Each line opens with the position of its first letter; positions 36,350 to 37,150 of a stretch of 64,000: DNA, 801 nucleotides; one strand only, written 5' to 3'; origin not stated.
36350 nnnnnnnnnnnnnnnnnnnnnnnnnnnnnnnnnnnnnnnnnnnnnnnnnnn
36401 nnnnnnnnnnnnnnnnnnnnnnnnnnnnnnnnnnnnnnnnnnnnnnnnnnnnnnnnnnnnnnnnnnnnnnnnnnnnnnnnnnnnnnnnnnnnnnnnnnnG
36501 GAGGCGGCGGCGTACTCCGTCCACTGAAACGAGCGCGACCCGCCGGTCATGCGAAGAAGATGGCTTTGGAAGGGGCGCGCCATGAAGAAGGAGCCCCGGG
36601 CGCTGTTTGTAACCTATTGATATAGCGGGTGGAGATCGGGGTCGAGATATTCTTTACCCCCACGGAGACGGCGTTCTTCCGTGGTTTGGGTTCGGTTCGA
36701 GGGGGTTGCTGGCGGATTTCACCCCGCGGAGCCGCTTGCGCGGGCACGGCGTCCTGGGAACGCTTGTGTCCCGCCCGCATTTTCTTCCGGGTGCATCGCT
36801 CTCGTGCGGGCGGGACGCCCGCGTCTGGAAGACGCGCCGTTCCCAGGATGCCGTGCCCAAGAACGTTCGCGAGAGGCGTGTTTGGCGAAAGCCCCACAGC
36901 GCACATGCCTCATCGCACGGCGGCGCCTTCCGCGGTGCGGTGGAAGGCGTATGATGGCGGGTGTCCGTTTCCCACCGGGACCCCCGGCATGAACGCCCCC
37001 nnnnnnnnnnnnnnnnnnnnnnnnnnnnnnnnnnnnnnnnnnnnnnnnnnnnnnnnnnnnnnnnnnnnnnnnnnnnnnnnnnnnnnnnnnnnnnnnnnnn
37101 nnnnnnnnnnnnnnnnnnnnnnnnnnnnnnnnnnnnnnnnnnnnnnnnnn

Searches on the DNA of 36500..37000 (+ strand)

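Call 12: search_dna_similar(query=window:36591-36912:+, collection=plasmids, mode=distant, max_rows=30)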
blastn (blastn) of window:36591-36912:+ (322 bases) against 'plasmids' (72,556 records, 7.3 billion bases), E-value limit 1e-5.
No match.
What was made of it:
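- Tried and rejected: blastn of a copy against plasmids: none (call 12).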

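Call 19: search_rna_families(source=window, start=36500, end=37000, threshold=evalue, max_evalue=10)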
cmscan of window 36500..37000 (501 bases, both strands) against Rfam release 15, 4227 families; matches with E-value up to 10: 8.
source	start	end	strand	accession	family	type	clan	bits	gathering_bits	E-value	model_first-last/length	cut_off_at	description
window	36746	36840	-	RF02010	mir-3180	Gene; miRNA;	-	20.8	99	0.82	1-92/92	no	mir-3180 microRNA precursor family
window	36743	36857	+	RF04104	MIR918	Gene; miRNA;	-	18.5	268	0.59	1-265/265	no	MIR918 microRNA precursor family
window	36898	36953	-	RF00709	mir-455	Gene; miRNA;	-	18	70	0.24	15-74/84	no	mir-455 microRNA precursor family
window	36936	36973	-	RF01074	RF_site1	Cis-reg; frameshift_element;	-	16.1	40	2.6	1-40/40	no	Putative RNA-dependent RNA polymerase ribosomal frameshift site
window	36741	36859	-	RF04104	MIR918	Gene; miRNA;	-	15.3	268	2.9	1-265/265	no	MIR918 microRNA precursor family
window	36796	36869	-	RF03147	RAGATH-10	Gene; sRNA;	-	14.3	41.2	6.8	1-82/82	no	RAGATH-10 RNA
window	36532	36635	+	RF03115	KDPG-aldolase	Gene; sRNA;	-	13.4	54.6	9.1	1-88/88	no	KDPG-aldolase RNA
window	36916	36979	-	RF02664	IRES_cyp24a1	Cis-reg; IRES;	-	8.1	191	4.9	1-404/404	no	Cyp24a1 internal ribosome entry site (IRES)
